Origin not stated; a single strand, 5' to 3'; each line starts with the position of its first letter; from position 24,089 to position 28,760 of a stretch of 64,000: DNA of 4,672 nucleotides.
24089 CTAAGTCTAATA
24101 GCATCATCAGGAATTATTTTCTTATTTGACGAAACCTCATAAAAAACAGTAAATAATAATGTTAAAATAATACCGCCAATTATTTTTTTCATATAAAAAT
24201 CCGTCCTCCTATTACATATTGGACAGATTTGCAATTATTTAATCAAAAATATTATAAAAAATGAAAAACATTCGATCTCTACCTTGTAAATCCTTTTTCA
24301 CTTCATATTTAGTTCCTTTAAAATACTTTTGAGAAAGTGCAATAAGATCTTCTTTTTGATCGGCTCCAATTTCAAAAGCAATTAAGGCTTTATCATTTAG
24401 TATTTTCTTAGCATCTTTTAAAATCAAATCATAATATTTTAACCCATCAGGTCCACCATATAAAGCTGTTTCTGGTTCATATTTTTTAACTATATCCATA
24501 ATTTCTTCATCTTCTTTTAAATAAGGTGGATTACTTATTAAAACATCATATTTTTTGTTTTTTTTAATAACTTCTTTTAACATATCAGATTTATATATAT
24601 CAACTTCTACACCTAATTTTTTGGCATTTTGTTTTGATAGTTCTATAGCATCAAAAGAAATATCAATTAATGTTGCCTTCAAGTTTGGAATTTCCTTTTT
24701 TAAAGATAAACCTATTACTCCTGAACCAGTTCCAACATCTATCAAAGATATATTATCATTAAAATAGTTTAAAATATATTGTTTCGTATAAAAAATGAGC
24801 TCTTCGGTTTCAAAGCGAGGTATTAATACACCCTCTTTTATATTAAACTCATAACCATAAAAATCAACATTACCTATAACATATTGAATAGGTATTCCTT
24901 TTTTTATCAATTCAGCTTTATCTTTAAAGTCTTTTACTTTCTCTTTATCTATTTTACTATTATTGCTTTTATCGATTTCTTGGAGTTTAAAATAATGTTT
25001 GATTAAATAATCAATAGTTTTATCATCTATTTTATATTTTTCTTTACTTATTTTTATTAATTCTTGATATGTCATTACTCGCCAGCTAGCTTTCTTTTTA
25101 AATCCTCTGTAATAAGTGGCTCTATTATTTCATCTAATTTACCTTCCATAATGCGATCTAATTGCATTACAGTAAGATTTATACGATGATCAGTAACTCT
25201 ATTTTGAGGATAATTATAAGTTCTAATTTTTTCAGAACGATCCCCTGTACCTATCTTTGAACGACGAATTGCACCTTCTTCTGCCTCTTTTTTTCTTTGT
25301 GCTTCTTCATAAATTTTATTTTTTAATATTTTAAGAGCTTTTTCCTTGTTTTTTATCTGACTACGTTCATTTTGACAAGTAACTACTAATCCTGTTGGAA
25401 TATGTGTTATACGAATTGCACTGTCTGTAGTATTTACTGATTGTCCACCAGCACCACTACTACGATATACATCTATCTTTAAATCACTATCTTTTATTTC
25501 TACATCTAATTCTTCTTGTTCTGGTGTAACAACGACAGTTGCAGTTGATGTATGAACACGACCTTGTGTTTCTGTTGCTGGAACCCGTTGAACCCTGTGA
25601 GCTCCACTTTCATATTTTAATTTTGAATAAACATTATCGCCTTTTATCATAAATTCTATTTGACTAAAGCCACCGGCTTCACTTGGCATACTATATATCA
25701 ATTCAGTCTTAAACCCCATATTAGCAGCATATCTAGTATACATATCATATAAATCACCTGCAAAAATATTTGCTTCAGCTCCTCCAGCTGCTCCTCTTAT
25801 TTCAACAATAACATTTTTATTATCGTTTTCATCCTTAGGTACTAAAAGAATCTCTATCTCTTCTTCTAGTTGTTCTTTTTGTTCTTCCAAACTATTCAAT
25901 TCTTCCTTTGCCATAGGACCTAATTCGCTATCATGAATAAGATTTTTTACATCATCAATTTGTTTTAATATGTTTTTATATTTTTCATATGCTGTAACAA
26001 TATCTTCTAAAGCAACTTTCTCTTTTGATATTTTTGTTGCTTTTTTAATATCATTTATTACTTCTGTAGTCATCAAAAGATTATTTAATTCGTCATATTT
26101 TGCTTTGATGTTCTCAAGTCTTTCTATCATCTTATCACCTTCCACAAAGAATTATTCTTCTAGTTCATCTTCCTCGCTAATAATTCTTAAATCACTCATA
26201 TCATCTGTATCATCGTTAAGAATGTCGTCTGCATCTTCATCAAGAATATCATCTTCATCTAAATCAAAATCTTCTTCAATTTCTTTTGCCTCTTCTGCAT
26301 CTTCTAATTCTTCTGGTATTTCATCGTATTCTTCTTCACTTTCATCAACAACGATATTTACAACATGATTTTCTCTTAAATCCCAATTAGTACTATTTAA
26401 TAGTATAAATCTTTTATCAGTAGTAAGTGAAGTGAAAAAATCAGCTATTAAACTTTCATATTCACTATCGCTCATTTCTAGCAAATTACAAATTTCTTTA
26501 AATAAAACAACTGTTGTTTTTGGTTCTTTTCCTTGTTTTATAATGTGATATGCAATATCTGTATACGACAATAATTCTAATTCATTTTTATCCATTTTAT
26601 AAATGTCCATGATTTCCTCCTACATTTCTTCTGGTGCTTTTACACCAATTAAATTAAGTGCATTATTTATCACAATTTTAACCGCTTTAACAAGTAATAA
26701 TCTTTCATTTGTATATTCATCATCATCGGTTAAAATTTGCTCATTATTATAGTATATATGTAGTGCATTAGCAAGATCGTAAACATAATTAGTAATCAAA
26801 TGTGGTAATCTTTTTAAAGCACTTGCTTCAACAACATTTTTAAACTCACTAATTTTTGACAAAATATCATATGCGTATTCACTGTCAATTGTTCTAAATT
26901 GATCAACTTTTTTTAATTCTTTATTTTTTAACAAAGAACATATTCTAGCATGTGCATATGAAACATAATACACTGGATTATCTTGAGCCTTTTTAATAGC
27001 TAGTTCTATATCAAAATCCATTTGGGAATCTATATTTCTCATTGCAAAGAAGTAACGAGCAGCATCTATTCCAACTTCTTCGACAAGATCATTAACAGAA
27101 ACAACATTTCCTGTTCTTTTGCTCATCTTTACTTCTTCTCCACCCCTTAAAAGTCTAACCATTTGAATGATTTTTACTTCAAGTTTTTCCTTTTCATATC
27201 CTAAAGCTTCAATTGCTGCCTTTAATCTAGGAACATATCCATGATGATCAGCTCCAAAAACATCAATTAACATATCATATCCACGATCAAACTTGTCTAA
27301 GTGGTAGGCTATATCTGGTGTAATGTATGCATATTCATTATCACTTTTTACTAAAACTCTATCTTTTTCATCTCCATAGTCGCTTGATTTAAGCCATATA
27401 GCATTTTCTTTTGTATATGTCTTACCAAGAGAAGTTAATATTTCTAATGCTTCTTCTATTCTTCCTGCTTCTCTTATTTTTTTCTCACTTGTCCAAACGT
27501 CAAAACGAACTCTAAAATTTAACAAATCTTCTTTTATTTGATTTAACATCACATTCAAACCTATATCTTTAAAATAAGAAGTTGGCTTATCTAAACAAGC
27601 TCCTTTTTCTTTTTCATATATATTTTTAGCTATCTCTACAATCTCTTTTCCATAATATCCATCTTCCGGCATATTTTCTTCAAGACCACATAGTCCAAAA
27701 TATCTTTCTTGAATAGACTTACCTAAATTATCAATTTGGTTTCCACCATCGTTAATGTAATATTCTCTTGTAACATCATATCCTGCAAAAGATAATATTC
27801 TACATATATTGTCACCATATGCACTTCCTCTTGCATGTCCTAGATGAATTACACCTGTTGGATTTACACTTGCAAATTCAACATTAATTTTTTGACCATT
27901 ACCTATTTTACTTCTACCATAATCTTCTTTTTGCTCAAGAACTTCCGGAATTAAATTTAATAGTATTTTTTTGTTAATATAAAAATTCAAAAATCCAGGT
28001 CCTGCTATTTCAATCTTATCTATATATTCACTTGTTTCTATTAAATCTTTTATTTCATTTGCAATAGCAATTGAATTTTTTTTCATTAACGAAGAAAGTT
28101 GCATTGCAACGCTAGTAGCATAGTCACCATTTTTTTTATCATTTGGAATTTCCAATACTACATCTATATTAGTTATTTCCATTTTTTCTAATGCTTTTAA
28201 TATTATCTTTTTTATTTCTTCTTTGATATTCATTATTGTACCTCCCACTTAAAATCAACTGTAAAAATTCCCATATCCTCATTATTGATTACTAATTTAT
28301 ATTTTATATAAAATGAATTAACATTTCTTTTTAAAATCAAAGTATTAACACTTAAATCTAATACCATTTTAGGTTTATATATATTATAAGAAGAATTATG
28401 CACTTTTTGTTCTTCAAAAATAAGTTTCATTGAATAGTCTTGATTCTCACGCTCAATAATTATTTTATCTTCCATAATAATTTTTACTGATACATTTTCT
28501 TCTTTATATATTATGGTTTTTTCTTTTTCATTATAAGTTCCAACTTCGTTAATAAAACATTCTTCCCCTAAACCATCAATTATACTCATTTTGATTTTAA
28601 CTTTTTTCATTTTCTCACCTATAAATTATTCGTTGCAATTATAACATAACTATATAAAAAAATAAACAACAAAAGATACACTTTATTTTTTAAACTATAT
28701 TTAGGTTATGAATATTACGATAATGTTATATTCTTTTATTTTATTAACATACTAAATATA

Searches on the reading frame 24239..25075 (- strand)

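Call 5: search_protein_families(library=pfam, proteins=[window:24239-25075:-], max_evalue=0.01)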
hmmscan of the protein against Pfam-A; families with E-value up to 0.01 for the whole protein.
window:24239-25075:- (278 aa): 12 families
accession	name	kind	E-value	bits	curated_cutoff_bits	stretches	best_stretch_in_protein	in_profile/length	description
PF05175.20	MTS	-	7.4e-19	68.5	23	1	101-197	23-120/170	Methyltransferase small domain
PF13847.12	Methyltransf_31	-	2.3e-13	50.5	27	1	106-193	2-94/145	Methyltransferase domain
PF13649.12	Methyltransf_25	-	8.7e-09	36.4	27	1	112-183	2-73/97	Methyltransferase domain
PF06325.19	PrmA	-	1.6e-06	28.3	22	1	105-182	159-233/296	Ribosomal protein L11 methyltransferase (PrmA)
PF03602.21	Cons_hypoth95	-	2.3e-06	27.8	24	1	108-198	42-138/182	Conserved hypothetical protein 95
PF01170.24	UPF0020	-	1.3e-05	25.5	22.3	1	132-187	77-133/197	RMKL-like, methyltransferase domain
PF13489.12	Methyltransf_23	-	1.5e-05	25.2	27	1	98-181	13-87/164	Methyltransferase domain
PF02527.21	GidB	-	2.4e-05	24.2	27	1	102-181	42-121/184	rRNA small subunit methyltransferase G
PF07669.17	Eco57I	-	6.1e-05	23.6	25.3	1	147-233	42-131/171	Eco57I restriction-modification methylase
PF08242.18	Methyltransf_12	-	8e-05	23.7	30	1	112-181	1-71/98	Methyltransferase domain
PF10294.15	Methyltransf_16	-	0.001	19.3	21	1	107-153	46-91/174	Lysine methyltransferase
PF08241.18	Methyltransf_11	-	0.0014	19.6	21.2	1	112-181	1-66/95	Methyltransferase domain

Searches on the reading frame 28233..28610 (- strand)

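Call 5: search_protein_families(library=pfam, proteins=[window:28233-28610:-], max_evalue=0.01)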
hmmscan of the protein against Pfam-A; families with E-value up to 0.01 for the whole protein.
window:28233-28610:- (125 aa): 1 family
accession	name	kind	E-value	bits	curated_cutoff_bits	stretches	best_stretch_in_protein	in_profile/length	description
PF09148.16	DUF1934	-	2.7e-07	31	22.5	1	16-117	14-125/128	Domain of unknown function (DUF1934)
